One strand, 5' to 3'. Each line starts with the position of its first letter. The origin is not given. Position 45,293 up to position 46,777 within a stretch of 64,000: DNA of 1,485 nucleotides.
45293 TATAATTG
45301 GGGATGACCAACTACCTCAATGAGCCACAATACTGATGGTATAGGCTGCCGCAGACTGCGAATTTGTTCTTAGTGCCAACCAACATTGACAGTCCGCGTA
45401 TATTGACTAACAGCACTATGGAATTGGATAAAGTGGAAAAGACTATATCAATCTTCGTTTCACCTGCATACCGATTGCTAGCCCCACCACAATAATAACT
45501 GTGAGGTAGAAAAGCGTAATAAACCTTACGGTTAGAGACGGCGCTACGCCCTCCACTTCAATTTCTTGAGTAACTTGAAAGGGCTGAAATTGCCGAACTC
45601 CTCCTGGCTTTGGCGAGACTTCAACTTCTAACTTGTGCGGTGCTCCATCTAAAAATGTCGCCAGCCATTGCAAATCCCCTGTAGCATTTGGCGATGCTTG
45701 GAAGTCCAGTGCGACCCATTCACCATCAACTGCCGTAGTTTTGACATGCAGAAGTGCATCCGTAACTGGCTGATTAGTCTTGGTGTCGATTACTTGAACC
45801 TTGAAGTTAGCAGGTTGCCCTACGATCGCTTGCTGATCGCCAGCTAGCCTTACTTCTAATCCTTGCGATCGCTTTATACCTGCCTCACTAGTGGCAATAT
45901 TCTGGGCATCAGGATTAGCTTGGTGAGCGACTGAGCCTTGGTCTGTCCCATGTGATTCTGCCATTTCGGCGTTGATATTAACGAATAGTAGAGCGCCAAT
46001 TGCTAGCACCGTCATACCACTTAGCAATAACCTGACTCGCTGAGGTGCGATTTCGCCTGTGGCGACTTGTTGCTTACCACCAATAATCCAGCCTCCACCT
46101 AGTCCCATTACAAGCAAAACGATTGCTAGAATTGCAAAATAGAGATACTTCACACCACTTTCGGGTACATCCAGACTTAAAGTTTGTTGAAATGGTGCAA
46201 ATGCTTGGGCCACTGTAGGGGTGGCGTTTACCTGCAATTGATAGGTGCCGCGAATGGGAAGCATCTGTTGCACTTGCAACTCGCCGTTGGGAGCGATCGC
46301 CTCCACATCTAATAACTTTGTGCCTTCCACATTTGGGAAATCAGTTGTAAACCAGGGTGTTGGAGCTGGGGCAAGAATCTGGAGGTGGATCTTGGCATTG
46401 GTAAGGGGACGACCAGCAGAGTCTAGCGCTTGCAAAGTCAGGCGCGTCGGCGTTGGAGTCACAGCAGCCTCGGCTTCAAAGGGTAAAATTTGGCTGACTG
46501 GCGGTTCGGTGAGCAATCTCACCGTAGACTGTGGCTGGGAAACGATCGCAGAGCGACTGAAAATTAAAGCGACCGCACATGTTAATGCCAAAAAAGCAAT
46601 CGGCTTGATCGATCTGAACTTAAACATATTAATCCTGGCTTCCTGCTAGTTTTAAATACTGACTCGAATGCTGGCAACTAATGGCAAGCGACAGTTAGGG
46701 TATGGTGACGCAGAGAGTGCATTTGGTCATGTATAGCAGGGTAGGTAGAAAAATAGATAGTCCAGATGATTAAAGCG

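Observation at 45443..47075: Cobalamin riboswitch controlling a CbtB-like mini-protein plus an uncharacterised protein in the CbtA position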

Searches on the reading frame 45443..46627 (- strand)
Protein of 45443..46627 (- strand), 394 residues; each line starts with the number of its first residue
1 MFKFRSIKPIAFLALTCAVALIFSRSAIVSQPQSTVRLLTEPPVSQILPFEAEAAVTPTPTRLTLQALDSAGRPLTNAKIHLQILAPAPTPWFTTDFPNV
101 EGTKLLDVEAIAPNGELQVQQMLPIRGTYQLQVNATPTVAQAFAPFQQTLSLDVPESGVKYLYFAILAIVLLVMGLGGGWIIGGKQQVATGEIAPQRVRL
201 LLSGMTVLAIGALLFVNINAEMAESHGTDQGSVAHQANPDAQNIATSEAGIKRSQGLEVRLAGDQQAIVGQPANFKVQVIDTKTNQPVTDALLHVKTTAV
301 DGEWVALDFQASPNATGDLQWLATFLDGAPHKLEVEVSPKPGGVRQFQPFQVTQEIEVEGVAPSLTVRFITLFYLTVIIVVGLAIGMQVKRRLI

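Call 3: search_protein_families(library=pfam, proteins=[window:45443-46627:-], max_evalue=1)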
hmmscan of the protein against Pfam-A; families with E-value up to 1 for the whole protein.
window:45443-46627:- (394 aa): 1 family
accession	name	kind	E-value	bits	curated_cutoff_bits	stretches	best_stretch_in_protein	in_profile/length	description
PF13115.11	YtkA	-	0.0001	23.3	25.9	1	253-299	3-46/85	YtkA-like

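Call 4: search_protein_families(library=ncbifam, proteins=[window:45443-46627:-], max_evalue=1)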
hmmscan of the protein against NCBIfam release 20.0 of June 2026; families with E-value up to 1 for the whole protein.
window:45443-46627:- (394 aa): 0 families

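Call 6: find_homologous_proteins(query=window:45443-46627:-)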
Query window:45443-46627:- (394 aa): 673 proteins with E <= 0.001 among 8000 candidates; the best 120 are listed.
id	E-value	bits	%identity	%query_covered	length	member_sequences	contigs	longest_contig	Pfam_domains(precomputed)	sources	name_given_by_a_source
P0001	1.5e-251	852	100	100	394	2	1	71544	-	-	-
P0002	4.9e-222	755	88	100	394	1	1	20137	-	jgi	jgi:hypothetical protein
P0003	1.1e-214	730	86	99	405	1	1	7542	-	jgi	jgi:hypothetical protein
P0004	6.4e-213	725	85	99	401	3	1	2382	-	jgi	jgi:hypothetical protein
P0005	3.8e-209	712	84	99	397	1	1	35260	-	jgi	jgi:hypothetical protein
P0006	4.0e-207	706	84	99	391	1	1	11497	-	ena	-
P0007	8.8e-204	695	82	100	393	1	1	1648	-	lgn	-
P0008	5.0e-134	465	58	100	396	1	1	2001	-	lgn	-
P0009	1.8e-133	463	56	95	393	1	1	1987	-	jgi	jgi:hypothetical protein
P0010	2.3e-132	460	58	99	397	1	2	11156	-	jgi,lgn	jgi:hypothetical protein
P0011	3.2e-132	459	58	99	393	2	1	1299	-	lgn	-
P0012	3.3e-132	459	55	100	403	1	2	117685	-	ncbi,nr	ncbi:hypothetical protein H6G76_14655 [Nostoc sp. FACHB-152]|nr:hypothetical protein [Nostoc sp. FAC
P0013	6.0e-132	458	57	94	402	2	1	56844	-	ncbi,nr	ncbi:hypothetical protein LC593_26200 [Nostoc sp. CHAB 5844]|nr:hypothetical protein [Nostoc sp. CHA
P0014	7.0e-132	458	58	99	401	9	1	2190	-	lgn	-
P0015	1.6e-131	457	58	100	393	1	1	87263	-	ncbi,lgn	-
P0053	9.6e-129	448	55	98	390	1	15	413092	PF13115.12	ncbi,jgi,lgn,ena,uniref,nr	ncbi:hypothetical protein NIES2135_62530 (plasmid) [Leptolyngbya boryana NIES-2135]|jgi:hypothetical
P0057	2.9e-128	446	53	99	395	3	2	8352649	-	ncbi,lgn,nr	ncbi:hypothetical protein NIES2107_25100 [Nostoc carneum NIES-2107]|nr:hypothetical protein NIES2107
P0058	4.7e-128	445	56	96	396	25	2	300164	-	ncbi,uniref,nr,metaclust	ncbi:hypothetical protein Osc7112_6472 (plasmid) [Oscillatoria nigro-viridis PCC 7112]|uniref:Unchar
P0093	1.1e-126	441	55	97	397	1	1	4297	PF13115.12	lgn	-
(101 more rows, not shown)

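Call 7: search_solved_structures(query=window:45443-46627:-, max_evalue=10, show_alignments=2)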
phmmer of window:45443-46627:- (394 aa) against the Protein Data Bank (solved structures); distinct sequences matched with E-value up to 10: 1.
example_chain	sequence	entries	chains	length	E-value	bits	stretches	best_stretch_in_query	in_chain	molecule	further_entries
7ysw_C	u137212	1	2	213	0.83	11.9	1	271-325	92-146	Fibroblast growth factor receptor 4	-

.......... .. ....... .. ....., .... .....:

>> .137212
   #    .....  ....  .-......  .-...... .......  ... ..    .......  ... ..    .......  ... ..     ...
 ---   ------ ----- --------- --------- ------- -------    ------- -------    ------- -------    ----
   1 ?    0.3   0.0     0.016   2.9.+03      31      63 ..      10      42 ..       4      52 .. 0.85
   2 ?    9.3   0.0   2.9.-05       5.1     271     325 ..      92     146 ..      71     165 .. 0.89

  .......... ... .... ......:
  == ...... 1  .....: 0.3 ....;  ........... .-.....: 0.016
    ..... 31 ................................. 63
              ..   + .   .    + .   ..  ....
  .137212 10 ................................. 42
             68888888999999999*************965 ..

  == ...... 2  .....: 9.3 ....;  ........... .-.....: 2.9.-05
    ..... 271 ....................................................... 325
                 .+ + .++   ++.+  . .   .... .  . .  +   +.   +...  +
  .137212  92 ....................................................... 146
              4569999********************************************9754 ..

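Call 11: find_related_loci(query=A1, collection=genome_contigs, flank=4000)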
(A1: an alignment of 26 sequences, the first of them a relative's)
Query A1 (394 aa) in genome_contigs; peptide patterns used: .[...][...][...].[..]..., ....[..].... (x = any residue, [..] = any of these).
334 stretches matched a pattern; 292 encode a relative of the query (tblastn E <= 1e-3); the best 80 are kept; 80 distinct loci.
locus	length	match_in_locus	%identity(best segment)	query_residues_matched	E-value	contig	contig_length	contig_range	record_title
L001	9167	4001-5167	56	2-394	4e-138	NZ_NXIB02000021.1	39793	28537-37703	Tychonema bourrellyi FEM_GT703 scaffold21_size39793, whole genome shotgun sequence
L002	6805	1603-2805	55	1-393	3e-137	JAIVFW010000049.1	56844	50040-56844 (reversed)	Nostoc sp. CHAB 5844 NODE_49_length_56844_cov_76.616182, whole genome shotgun sequence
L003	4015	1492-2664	53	1-392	2e-137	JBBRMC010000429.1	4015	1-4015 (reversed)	MAG: Leptolyngbyales cyanobacterium isolate La1_maxbin2.496 LA1C_X2.496_k141_351678L_4015_cov_30.4992, whole genome shot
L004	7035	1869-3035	53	2-390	5e-134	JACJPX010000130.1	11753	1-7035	Calothrix membranacea FACHB-236 contig130, whole genome shotgun sequence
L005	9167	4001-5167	53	2-390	8e-134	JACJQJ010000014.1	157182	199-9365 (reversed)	Nostoc linckia FACHB-104 contig14, whole genome shotgun sequence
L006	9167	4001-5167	53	2-390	1e-133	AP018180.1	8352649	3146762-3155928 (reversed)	Nostoc carneum NIES-2107 DNA, nearly complete genome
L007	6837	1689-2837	54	6-392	1e-133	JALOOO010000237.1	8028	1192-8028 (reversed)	MAG: Leptolyngbya sp. Prado105 scaffold_20621, whole genome shotgun sequence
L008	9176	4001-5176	52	1-390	1e-132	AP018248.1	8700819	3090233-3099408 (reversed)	Tolypothrix tenuis PCC 7101 DNA, nearly complete genome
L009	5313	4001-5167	53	1-392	1e-131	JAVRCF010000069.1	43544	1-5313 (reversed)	MAG: Aulosira sp. DedQUE10 contig_69, whole genome shotgun sequence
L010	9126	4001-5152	56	2-391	2e-131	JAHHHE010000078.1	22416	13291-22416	MAG: Gloeocapsa sp. UFS-A4-WI-NPMV-4B04 scaffold_586_c1, whole genome shotgun sequence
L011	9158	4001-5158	57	1-390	1e-131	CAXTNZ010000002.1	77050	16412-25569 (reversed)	MAG TPA_asm: uncultured bacterium isolate public_SRR14722176_metawrap_bin.1 genome assembly, contig: public_SRR14722176_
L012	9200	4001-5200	54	1-393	2e-131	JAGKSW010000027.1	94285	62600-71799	MAG: Nostoc sp. TH1S01 contig-26-p1, whole genome shotgun sequence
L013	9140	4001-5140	56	4-392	5e-131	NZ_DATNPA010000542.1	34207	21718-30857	MAG: Allocoleopsis sp. isolate SMAG_U16469 k141_136023, whole genome shotgun sequence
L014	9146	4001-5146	55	7-392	1e-130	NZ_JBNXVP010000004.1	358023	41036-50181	Leptolyngbya sp. AN10 NODE_4_length_358023_cov_29.786016, whole genome shotgun sequence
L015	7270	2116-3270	53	4-392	7e-130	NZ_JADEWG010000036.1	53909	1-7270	[Phormidium] sp. LEGE 05292 NODE_36_length_53909_cov_21.7671, whole genome shotgun sequence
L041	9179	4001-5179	50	3-392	2e-123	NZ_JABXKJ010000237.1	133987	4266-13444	MAG: Nostoc sp. NMS7 NODE_197_length_133987_cov_25.8019, whole genome shotgun sequence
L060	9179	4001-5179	49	3-392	2e-121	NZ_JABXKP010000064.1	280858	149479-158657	MAG: Nostoc sp. JL33 NODE_16_length_280858_cov_80.1652, whole genome shotgun sequence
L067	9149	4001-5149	52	6-392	1e-121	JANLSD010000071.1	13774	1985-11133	MAG: Acaryochloridaceae cyanobacterium OTE_25_metabat_464 OTE_25_k141_2233403, whole genome shotgun sequence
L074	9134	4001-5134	51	17-392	5e-120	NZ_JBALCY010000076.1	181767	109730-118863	MAG: Nostoc sp. isolate P12588 bin 4 NODE_12_length_181767_cov_76.484076, whole genome shotgun sequence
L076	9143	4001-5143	51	1-392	3e-120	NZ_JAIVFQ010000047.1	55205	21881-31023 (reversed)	Nostoc favosum CHAB5714 strain CHAB 5714 NODE_47_length_55205_cov_77.266222, whole genome shotgun sequence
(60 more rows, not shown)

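Call 16: find_encoding_contigs(protein=P0057, flank=8000, max_places=2)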
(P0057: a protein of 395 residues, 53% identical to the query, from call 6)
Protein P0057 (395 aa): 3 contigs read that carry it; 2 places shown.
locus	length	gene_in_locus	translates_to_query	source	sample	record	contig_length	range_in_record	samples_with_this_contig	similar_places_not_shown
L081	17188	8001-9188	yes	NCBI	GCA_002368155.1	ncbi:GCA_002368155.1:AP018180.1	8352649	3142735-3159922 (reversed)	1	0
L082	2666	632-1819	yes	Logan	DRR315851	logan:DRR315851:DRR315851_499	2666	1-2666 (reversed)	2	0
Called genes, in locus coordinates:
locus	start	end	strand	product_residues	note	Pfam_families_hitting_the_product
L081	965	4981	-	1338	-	PF09925:DUF2157 (weak)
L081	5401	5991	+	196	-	PF13545:HTH_Crp_2, PF00325:Crp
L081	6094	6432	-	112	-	PF09383:NIL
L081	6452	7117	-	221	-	PF09383:NIL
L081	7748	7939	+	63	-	-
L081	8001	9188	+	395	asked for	-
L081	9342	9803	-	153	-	PF07883:Cupin_2, PF05899:Cupin_3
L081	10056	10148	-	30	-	-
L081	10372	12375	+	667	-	PF00122:E1-E2_ATPase, PF00702:Hydrolase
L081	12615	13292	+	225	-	-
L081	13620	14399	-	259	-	PF00590:TP_methylase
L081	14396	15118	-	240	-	PF01903:CbiX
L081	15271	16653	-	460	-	PF00069:Pkinase, PF07714:PK_Tyr_Ser-Thr, PF17667:Pkinase_fungal (faint), PF05419:GUN4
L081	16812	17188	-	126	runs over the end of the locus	PF14271:DUF4359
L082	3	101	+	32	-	?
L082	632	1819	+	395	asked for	-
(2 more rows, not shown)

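Call 17: find_encoding_contigs(protein=P0053, flank=8000, max_places=2)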
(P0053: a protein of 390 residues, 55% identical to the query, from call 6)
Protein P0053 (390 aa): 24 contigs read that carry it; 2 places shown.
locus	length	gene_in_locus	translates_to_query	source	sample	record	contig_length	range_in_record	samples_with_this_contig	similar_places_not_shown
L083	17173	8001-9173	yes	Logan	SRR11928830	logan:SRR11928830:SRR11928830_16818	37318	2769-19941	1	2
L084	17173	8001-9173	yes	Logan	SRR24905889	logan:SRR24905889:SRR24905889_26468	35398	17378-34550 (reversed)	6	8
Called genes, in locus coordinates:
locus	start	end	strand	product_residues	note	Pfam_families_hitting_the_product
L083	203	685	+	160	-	PF10989:DUF2808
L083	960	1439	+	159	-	PF10989:DUF2808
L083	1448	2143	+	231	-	PF00072:Response_reg, PF00486:Trans_reg_C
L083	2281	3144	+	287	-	PF05050:Methyltransf_21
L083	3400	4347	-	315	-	PF00140:Sigma70_r1_2, PF04542:Sigma70_r2, PF04539:Sigma70_r3, PF04545:Sigma70_r4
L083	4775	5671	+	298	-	PF01073:3Beta_HSD, PF01370:Epimerase, PF04321:RmlD_sub_bind (faint), PF13460:NAD_binding_10 (weak), PF16363:GDP_Man_Dehyd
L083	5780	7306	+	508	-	PF00512:HisKA, PF02518:HATPase_c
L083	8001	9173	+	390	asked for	PF13115:YtkA (faint)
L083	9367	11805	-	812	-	PF00403:HMA, PF19803:DUF6286 (faint), PF00403:HMA, PF00122:E1-E2_ATPase, PF00702:Hydrolase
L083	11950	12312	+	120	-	PF12840:HTH_20 (weak), PF01022:HTH_5, PF01978:TrmB (faint), PF09339:HTH_IclR (faint)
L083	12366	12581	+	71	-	-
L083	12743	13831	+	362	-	PF07732:Cu-oxidase_3, PF07731:Cu-oxidase_2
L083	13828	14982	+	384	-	PF02535:Zip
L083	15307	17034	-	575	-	PF03717:PBP_dimer, PF00905:Transpeptidase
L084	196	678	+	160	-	PF10989:DUF2808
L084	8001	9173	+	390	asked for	PF13115:YtkA (faint)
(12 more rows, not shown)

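Call 18: find_encoding_contigs(protein=P0058, flank=8000, max_places=2)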
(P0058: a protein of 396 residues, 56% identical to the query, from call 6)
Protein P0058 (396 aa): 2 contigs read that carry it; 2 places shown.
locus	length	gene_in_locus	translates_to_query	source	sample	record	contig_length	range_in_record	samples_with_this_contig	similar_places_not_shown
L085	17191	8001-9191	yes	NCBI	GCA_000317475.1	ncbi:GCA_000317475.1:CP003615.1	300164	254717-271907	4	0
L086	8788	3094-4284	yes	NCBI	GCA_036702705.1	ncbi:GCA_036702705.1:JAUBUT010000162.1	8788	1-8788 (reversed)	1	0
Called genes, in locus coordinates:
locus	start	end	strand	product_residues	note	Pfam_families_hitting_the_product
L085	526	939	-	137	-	PF00376:MerR, PF13411:MerR_1, PF09278:MerR-DNA-bind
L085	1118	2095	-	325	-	PF13473:Cupredoxin_1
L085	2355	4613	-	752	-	PF00403:HMA, PF00122:E1-E2_ATPase, PF00702:Hydrolase, PF08282:Hydrolase_3 (faint)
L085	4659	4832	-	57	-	PF00403:HMA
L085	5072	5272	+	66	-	-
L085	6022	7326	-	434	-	PF01566:Nramp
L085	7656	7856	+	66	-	PF09489:CbtB (weak)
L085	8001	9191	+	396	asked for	-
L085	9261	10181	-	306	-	PF07884:VKOR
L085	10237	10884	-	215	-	-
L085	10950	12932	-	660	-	PF00122:E1-E2_ATPase, PF00702:Hydrolase, PF12710:HAD (weak), PF08282:Hydrolase_3 (faint)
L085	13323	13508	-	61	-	PF13340:DUF4096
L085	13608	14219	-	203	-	PF01545:Cation_efflux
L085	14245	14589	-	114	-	PF01978:TrmB (weak), PF01022:HTH_5, PF12802:MarR_2 (weak), PF12840:HTH_20, PF09339:HTH_IclR (weak), PF24033:DUF7342 (weak), PF24034:DUF7343 (faint)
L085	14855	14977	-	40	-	-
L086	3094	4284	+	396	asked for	-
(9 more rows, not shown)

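Call 19: predict_structure(alignment_id=A1)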
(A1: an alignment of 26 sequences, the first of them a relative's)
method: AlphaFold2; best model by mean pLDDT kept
length: 394 residues; sequences in the alignment: 26
mean_pLDDT: 77.6   pTM: 0.69
mean pLDDT of the five models: 77.6, 75.3, 72.8, 72.8, 70.8
residues with pLDDT >= 90: 126; 70-90: 161; 50-70: 68; < 50: 39
segments of 3 or more residues with pLDDT < 50: 1-4, 27-30, 218-248
pLDDT, mean of each block of 10 residues (from residue 1): 52 77 53 84 87 69 93 89 91 69 91 89 90 92 90 83 83 83 62 56 56 55 37 28 42 91 90 94 91 90 83 90 88 93 86 91 74 83 86 73
secondary structure, 60 per line:
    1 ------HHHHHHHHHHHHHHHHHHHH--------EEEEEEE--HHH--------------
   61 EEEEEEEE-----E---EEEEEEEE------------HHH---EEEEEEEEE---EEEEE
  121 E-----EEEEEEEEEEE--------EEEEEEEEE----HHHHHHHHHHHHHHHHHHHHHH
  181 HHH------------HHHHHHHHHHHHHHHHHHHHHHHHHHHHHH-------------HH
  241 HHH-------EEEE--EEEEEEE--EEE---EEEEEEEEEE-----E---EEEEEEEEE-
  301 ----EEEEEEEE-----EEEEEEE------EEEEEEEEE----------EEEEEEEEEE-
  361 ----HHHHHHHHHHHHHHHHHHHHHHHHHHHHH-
elements in order: H7-26 E35-41 E61-68 E78-85 E104-112 E116-121 E127-137 E146-154 H159-183 H196-225 H239-243 E251-254 E257-263 E266-268 E272-281 E291-299 E305-312 E318-324 E331-339 E350-359 H365-393

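Call 20: search_protein_representatives(alignment_id=A1)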
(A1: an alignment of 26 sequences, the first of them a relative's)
Query: 26 sequences, 391 profile positions. Proteins with E-value up to 0.001 (for the whole library): 363; up to 1e-10: 272; up to 1e-30: 70. The best 150 are listed.
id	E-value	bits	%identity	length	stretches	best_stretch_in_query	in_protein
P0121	1.7e-191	652.7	-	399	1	1-390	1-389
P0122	1.5e-187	639.7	-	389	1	1-389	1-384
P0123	7.0e-143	492.6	-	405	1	1-383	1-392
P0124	3.5e-130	450.8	-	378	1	13-388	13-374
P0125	8.8e-130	449.5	-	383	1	5-388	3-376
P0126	4.0e-128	444.0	-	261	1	132-388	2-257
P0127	6.5e-124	430.2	-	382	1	1-384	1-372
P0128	8.4e-118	410.0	-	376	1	12-388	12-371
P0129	1.5e-115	402.6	-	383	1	9-388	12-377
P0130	4.7e-115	401.0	-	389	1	20-389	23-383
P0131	3.4e-114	398.2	-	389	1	20-388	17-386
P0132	4.0e-113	394.6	-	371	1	1-382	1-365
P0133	3.3e-112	391.6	-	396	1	13-389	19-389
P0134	8.4e-110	383.7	-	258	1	1-258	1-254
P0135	4.3e-104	364.9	-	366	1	69-386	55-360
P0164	1.3e-45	172.4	-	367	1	17-387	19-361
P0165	4.5e-44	167.3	-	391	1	12-387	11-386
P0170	1.1e-39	152.9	-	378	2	9-182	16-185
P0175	5.0e-36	140.8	-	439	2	33-203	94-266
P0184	2.6e-33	131.9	-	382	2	14-186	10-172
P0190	6.8e-31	123.9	-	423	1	14-387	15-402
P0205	7.8e-28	113.8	-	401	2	6-182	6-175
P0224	1.2e-25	106.6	-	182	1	9-186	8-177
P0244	1.1e-23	100.2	-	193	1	17-181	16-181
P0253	1.3e-22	96.7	-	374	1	5-387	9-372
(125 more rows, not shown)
